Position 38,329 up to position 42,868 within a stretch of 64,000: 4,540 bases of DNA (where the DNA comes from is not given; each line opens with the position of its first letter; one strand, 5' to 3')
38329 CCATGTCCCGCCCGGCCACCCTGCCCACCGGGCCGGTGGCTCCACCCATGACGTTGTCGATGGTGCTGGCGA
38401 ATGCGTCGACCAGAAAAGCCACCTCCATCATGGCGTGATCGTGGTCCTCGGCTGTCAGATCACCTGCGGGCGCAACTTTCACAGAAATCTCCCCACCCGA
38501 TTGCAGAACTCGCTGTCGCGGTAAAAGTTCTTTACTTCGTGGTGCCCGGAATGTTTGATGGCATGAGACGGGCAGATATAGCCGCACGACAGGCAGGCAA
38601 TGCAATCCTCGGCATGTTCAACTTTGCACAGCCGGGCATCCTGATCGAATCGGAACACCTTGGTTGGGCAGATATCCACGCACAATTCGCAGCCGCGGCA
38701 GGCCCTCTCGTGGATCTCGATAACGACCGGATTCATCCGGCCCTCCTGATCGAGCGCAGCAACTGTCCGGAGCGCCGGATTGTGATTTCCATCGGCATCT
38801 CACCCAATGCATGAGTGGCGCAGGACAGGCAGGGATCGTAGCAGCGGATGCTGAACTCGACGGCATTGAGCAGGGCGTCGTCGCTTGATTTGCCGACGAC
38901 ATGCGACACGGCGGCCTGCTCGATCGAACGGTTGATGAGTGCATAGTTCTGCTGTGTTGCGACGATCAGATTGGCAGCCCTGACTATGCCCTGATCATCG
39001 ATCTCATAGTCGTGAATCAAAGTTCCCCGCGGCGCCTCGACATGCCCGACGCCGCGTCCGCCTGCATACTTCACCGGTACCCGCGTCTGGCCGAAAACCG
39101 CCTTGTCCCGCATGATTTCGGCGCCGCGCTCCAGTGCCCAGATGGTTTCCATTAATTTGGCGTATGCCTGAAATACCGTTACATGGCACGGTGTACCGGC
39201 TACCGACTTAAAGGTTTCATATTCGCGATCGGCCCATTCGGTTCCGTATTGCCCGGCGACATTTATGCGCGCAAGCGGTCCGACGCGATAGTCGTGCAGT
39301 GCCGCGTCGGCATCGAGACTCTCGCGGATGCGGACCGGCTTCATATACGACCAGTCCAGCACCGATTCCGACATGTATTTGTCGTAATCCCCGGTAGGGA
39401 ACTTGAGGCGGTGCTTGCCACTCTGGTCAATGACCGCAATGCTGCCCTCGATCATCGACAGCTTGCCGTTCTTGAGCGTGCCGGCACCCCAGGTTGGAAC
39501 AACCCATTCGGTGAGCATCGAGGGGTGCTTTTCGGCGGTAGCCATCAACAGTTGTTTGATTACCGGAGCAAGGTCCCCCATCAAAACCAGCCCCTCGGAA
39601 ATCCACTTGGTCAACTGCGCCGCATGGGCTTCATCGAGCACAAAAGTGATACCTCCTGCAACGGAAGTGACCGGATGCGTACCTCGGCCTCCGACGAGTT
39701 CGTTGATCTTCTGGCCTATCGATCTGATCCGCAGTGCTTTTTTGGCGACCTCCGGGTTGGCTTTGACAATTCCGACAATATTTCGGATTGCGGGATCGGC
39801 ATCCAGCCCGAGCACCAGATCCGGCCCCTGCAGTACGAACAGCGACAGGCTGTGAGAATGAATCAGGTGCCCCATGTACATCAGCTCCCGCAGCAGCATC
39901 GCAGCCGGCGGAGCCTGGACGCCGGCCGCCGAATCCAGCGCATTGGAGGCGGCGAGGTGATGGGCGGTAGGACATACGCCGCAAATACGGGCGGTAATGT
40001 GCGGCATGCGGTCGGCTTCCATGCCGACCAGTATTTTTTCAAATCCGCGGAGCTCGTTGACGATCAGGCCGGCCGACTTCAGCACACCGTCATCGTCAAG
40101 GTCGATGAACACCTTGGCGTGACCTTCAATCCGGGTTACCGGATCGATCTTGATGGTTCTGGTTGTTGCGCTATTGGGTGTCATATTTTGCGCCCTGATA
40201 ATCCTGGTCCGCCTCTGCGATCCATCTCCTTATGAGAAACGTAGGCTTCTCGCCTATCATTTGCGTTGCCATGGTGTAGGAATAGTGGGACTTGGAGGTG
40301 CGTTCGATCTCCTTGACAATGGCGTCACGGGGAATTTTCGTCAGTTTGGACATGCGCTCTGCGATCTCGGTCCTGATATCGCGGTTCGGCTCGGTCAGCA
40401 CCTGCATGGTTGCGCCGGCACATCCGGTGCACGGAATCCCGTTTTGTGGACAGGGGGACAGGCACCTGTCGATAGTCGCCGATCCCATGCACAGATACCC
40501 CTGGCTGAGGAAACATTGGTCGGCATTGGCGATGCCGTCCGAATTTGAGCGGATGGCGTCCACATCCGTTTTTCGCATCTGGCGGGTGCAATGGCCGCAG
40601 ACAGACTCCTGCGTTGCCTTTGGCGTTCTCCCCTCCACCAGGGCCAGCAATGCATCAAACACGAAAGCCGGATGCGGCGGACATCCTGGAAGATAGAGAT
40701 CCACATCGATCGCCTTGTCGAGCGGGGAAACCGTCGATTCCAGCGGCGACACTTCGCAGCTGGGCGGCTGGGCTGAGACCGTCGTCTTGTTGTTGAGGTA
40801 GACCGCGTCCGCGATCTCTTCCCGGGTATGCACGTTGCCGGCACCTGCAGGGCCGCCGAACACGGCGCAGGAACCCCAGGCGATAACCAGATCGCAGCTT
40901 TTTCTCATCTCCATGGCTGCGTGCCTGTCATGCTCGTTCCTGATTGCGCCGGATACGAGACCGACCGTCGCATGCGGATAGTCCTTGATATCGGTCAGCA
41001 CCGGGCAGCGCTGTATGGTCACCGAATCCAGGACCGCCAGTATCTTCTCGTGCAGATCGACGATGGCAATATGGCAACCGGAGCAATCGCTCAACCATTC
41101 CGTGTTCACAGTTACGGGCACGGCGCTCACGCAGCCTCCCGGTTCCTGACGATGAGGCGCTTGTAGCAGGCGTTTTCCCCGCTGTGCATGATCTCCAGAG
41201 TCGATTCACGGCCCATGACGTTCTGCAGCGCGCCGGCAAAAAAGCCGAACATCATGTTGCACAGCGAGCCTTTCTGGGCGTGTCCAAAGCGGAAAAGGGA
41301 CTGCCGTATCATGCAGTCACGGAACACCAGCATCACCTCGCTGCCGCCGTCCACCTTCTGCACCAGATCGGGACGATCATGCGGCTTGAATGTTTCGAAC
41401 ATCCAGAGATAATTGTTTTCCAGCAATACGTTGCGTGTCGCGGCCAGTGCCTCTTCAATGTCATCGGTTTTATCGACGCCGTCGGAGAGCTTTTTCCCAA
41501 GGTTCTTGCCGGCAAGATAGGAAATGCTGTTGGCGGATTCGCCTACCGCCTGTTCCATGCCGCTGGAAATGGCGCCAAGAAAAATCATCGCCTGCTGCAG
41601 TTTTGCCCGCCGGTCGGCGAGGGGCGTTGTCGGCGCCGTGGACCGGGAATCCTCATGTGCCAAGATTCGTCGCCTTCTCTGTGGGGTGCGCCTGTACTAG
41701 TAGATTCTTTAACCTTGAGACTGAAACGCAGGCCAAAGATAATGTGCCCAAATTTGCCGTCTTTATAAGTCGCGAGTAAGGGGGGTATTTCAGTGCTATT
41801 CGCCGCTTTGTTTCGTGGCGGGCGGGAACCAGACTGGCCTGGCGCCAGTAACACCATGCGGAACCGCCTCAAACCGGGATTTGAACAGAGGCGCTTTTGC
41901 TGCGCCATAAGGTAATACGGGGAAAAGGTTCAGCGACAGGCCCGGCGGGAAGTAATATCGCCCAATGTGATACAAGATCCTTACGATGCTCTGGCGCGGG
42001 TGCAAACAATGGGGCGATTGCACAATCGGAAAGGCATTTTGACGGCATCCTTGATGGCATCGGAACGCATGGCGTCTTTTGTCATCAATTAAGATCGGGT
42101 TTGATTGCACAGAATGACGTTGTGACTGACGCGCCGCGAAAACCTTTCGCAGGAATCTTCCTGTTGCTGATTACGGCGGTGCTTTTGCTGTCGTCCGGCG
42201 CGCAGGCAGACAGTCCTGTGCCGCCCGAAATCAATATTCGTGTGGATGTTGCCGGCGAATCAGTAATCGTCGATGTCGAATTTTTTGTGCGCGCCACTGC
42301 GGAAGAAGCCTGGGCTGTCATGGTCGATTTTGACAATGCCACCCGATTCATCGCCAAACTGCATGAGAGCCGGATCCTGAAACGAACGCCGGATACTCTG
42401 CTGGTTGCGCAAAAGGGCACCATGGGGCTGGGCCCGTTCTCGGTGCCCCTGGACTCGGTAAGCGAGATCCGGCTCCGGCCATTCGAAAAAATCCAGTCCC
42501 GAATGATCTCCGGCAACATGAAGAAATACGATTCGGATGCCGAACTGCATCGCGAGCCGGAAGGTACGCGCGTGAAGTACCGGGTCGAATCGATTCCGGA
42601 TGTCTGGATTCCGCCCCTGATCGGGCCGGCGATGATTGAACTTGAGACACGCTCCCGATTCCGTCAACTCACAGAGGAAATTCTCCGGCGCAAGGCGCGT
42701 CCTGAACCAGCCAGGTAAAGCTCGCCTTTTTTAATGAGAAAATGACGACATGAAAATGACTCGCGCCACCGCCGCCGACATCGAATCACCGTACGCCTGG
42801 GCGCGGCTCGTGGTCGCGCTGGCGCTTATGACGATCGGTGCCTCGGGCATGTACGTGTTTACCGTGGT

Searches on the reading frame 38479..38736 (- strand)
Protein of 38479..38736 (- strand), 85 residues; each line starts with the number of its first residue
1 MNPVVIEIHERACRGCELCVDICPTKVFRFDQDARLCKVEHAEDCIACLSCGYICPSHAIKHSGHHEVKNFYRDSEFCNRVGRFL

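Call 21: search_protein_families(library=pfam, proteins=[window:38479-38736:-], max_evalue=0.001)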
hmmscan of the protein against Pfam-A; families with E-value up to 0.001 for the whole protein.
window:38479-38736:- (85 aa): 10 families
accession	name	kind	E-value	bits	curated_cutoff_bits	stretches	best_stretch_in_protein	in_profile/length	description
PF00037.32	Fer4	-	1.7e-09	37.6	21.1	2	6-27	1-22/24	4Fe-4S binding domain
PF12838.12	Fer4_7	-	2.6e-09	37.8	27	1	13-59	2-52/52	4Fe-4S dicluster domain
PF13237.11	Fer4_10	-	2.7e-07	30.8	25.5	1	7-56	3-53/53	4Fe-4S dicluster domain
PF13187.11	Fer4_9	-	1e-06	29.1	27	1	12-60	1-52/52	4Fe-4S dicluster domain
PF13484.11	Fer4_16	-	1.3e-06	29.5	30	0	13-34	2-26/66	4Fe-4S double cluster binding domain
PF14697.11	Fer4_21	-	4.1e-06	27.3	35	1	6-25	34-53/59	4Fe-4S dicluster domain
PF12797.12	Fer4_2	-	1.9e-05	24.8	24.5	0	6-25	3-22/22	4Fe-4S binding domain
PF25160.1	LdpA_Fe-S-bd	-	0.00013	22.2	27.6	0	7-27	22-42/49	LdpA Fe-S cluster-binding domain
PF12800.12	Fer4_4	-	0.00027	21.5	24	0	12-25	3-16/17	4Fe-4S binding domain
PF12837.12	Fer4_6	-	0.00058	20.1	25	0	5-27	1-23/24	4Fe-4S binding domain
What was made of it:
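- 38479..38736 (-): 85-aa 2x[4Fe-4S] ferredoxin. Pfam Fer4 families (call 21).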

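Call 23: search_protein_families(library=ncbifam, proteins=[window:38479-38736:-], max_evalue=0.001)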
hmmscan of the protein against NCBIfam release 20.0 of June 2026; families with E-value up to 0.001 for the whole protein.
window:38479-38736:- (85 aa): 45 families (the best 25 are shown)
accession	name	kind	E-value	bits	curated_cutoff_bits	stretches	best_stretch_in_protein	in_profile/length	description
NF043039.1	HgcAB_like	equivalog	1.2e-11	44.9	285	1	5-60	294-349/350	HgcAB-like fusion protein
NF007205.0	PRK09626.1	equivalog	9e-11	41.7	93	1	5-69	11-80/105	2-oxoglutarate-acceptor oxidoreductase subunit OorD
NF040864.1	HgcB_ferredoxin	equivalog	3.7e-10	39.5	99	1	4-61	7-62/93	mercury methylation ferredoxin HgcB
NF006221.0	PRK08348.1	subfamily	7.8e-10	38.6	124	1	10-65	43-97/136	NADH-plastoquinone oxidoreductase subunit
NF038196.1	ferrodoxin_EFR1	subfamily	1.2e-08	35.3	75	1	10-70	183-239/242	EFR1 family ferrodoxin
NF042987.1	OGOR_delta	exception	4.8e-08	33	125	1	4-60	24-85/89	2-oxoglutarate ferredoxin oxidoreductase subunit delta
NF045874.1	Vhu_polyferre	exception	1.4e-07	30.6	600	1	7-63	192-246/381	F420-non-reducing hydrogenase associated-polyferredoxin VhuB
TIGR02060.1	aprB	equivalog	3.5e-07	30.2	135.65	1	10-65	7-67/132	adenylyl-sulfate reductase subunit beta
TIGR04395.1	cutC_activ_rSAM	equivalog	4.1e-07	29.6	360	1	9-66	52-109/309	choline TMA-lyase-activating enzyme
TIGR01971.1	NuoI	subfamily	4.3e-07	29.6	113.05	1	10-75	41-113/121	NADH-quinone oxidoreductase, chain I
NF004541.0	PRK05888.2-2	equivalog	7e-07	29.2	217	1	6-69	56-120/168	NADH-quinone oxidoreductase subunit NuoI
TIGR02936.1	fdxN_nitrog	equivalog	7.7e-07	29.2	80.55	0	33-63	60-90/91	ferredoxin III, nif-specific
TIGR02179.1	PorD_KorD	subfamily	1.3e-06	28.5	60.05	0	39-78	21-57/78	2-oxoacid:acceptor oxidoreductase, delta subunit, pyruvate/2-ketoisovalerate family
NF048008.1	SfplDhtActHpfHKleb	equivalog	2.4e-06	27.1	500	1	14-66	55-106/308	(2S)-3-sulfopropanediol dehydratase activating enzyme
TIGR02700.1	flavo_MJ0208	hypoth_equivalog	2.6e-06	26.9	251.35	1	7-70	144-204/234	dihydromethanopterin reductase (acceptor)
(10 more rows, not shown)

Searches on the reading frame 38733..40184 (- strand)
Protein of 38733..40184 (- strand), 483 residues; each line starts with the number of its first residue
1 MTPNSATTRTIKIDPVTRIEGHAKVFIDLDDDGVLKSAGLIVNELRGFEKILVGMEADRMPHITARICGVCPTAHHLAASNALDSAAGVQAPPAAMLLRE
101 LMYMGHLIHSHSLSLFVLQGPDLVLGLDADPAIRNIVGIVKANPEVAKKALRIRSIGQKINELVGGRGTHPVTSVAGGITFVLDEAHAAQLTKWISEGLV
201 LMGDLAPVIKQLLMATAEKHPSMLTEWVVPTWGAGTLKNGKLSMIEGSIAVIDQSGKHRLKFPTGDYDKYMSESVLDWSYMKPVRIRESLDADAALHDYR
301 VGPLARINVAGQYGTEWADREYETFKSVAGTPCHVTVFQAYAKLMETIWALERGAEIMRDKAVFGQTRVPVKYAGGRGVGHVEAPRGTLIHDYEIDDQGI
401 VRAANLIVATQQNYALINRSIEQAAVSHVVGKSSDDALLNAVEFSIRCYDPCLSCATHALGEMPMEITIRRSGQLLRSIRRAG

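Call 21: search_protein_families(library=pfam, proteins=[window:38733-40184:-], max_evalue=0.001)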
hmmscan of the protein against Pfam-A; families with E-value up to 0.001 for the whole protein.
window:38733-40184:- (483 aa): 1 family
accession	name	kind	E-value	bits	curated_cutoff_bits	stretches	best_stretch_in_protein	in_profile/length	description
PF00374.24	NiFeSe_Hases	-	1.4e-30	107.2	25.8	2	46-124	1-79/508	Nickel-dependent hydrogenase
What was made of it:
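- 38733..40184 (-): [NiFe] hydrogenase large subunit, closest to Vhu/Mvh. It has a C-terminal extension after the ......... motif. PF00374 (call 21).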

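Call 23: search_protein_families(library=ncbifam, proteins=[window:38733-40184:-], max_evalue=0.001)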
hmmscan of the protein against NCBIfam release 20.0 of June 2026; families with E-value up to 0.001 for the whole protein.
window:38733-40184:- (483 aa): 9 families
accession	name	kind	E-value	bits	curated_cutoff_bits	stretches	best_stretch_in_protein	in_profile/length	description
NF041785.2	VhuA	equivalog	3.4e-103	345.4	800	1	11-426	4-414/418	F420-non-reducing hydrogenase Vhu subunit A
NF040828.1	sulfhyd_ShyA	equivalog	6.6e-54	183.4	700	2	267-459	229-412/415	NAD(P)-dependent hydrogenase/sulfhydrogenase 2 subunit alpha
TIGR03295.1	frhA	equivalog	3.7e-52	177.7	392.5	2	8-191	2-174/412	coenzyme F420 hydrogenase subunit alpha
NF033181.1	NiFeSe_hydrog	equivalog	9.1e-46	156.8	600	2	10-129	3-121/507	nickel-dependent hydrogenase large subunit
NF045518.1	H2_NiFeSe_large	exception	1.2e-42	146.4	780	2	10-187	3-187/485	NiFeSe hydrogenase large subunit HysA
NF040832.1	sulfhyd_HydA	equivalog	4e-41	141.5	880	1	11-459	5-423/426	NADPH-dependent hydrogenase/sulfhydrogenase 1 subunit alpha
NF007550.0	PRK10170.1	equivalog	8.3e-26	90.5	1101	2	7-129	15-137/597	Ni/Fe-hydrogenase large subunit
NF007778.0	PRK10467.1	equivalog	2.4e-25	88.9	969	2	9-134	3-130/567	hydrogenase 2 large subunit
NF041786.2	VhuU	equivalog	4e-08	32.9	70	1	435-460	4-29/45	F420-non-reducing hydrogenase selenoprotein subunit VhuU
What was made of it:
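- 38733..40184 (-): NF041785 VhuA at 345 bits, below the 800-bit cut-off (call 23).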

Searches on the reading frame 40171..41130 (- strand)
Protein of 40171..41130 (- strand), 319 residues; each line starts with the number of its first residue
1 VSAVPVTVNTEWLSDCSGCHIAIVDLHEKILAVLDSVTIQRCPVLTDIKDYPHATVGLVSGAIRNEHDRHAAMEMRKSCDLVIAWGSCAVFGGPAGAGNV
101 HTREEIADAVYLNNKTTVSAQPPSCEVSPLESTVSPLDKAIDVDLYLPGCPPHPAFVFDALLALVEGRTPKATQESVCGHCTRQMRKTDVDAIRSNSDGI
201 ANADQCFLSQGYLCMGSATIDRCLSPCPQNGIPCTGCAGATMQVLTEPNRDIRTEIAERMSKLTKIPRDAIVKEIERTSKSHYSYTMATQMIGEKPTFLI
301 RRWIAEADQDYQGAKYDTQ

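Call 21: search_protein_families(library=pfam, proteins=[window:40171-41130:-], max_evalue=0.001)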
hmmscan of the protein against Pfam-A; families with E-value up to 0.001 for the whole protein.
window:40171-41130:- (319 aa): 1 family
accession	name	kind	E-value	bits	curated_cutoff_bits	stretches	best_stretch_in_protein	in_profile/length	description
PF01058.29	Oxidored_q6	-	1.2e-28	99.8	27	1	16-164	1-128/128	NADH ubiquinone oxidoreductase, 20 Kd subunit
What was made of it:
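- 40171..41130 (-): [NiFe] hydrogenase small subunit (VhuG/MvhG-like). PF01058 (call 21).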

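Call 23: search_protein_families(library=ncbifam, proteins=[window:40171-41130:-], max_evalue=0.001)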
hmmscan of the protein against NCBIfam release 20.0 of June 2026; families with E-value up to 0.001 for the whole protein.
window:40171-41130:- (319 aa): 16 families
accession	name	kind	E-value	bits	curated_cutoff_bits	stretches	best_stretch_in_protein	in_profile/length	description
NF045875.1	F420_non_VhuG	exception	1.5e-67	227.8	450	1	12-247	11-246/286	F420-non-reducing hydrogenase subunit VhuG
NF040831.1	sulfhyd_ShyD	equivalog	1.4e-22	80.5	460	1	13-244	8-210/240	NAD(P)-dependent hydrogenase/sulfhydrogenase 2 subunit delta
TIGR03294.1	FrhG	equivalog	1.7e-18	67.2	245.5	2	8-119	4-120/228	coenzyme F420 hydrogenase subunit gamma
NF040836.1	sulfhyd_HydD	equivalog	9.4e-17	61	500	1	8-241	8-213/261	NADPH-dependent hydrogenase/sulfhydrogenase 1 subunit delta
NF005012.1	PRK06411.1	subfamily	1.3e-08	34.5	116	1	132-166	122-156/166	NADH-quinone oxidoreductase subunit NuoB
TIGR01957.1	nuoB_fam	subfamily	1.1e-06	28.6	142.7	1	132-165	106-139/145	NADH-quinone oxidoreductase subunit B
NF011391.0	PRK14816.1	equivalog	1.9e-06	27.6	283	1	133-164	142-173/196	NADH-quinone oxidoreductase subunit B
NF011392.0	PRK14817.1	equivalog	9.1e-06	25.5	271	1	132-165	124-157/182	NADH-quinone oxidoreductase subunit B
NF011394.0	PRK14819.1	equivalog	9.3e-06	25.4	312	1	136-166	124-154/264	NADH-quinone oxidoreductase subunit B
NF011390.0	PRK14815.1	equivalog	1.6e-05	24.3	281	1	132-167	121-156/183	NADH dehydrogenase subunit B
NF011389.0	PRK14814.1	equivalog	2.5e-05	24.1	285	1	136-165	125-154/186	NADH dehydrogenase subunit B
NF011395.0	PRK14820.1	equivalog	6.5e-05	22.7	263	1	130-164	119-153/180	NADH-quinone oxidoreductase subunit B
NF011393.0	PRK14818.1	equivalog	7e-05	22.4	255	1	135-166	122-153/173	NADH dehydrogenase subunit B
NF045520.1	H2_NiFeSe_small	exception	0.00046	19.6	470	0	72-126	137-192/314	NiFeSe hydrogenase small subunit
NF009808.0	PRK13292.1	equivalog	0.00066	17.6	1156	1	132-166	113-147/791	NADH-quinone oxidoreductase subunit B/C/D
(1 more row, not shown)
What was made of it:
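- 40171..41130 (-): NF045875 at 227.8 bits (call 23).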

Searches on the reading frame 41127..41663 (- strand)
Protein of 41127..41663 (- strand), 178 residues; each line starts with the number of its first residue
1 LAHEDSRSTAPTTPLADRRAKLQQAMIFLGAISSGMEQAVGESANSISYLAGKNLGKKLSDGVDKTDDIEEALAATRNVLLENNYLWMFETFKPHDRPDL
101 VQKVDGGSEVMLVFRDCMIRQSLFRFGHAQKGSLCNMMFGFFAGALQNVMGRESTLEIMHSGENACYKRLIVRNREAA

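Call 21: search_protein_families(library=pfam, proteins=[window:41127-41663:-], max_evalue=0.001)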
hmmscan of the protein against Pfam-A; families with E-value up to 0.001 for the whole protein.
window:41127-41663:- (178 aa): 0 families

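Call 23: search_protein_families(library=ncbifam, proteins=[window:41127-41663:-], max_evalue=0.001)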
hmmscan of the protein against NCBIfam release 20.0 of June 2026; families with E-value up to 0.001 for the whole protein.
window:41127-41663:- (178 aa): 0 families

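Call 85: search_protein_families(library=pfam, proteins=[window:41127-41663:-], max_evalue=10)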
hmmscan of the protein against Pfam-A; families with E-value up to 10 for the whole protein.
window:41127-41663:- (178 aa): 1 family
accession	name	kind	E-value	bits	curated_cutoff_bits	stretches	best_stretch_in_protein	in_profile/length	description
PF10702.14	DUF2507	-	0.11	13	35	1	37-60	13-36/123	Protein of unknown function (DUF2507)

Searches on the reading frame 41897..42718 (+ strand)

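Call 21: search_protein_families(library=pfam, proteins=[window:41897-42718:+], max_evalue=0.001)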
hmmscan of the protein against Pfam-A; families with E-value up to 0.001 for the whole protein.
window:41897-42718:+ (273 aa): 2 families
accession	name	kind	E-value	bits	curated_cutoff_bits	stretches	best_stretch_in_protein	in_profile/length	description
PF03364.25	Polyketide_cyc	-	7.2e-08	33.2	23.4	1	131-236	1-101/126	Polyketide cyclase / dehydrase and lipid transport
PF10604.15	Polyketide_cyc2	-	9.8e-06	26.4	27.4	1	124-248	3-124/142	Polyketide cyclase / dehydrase and lipid transport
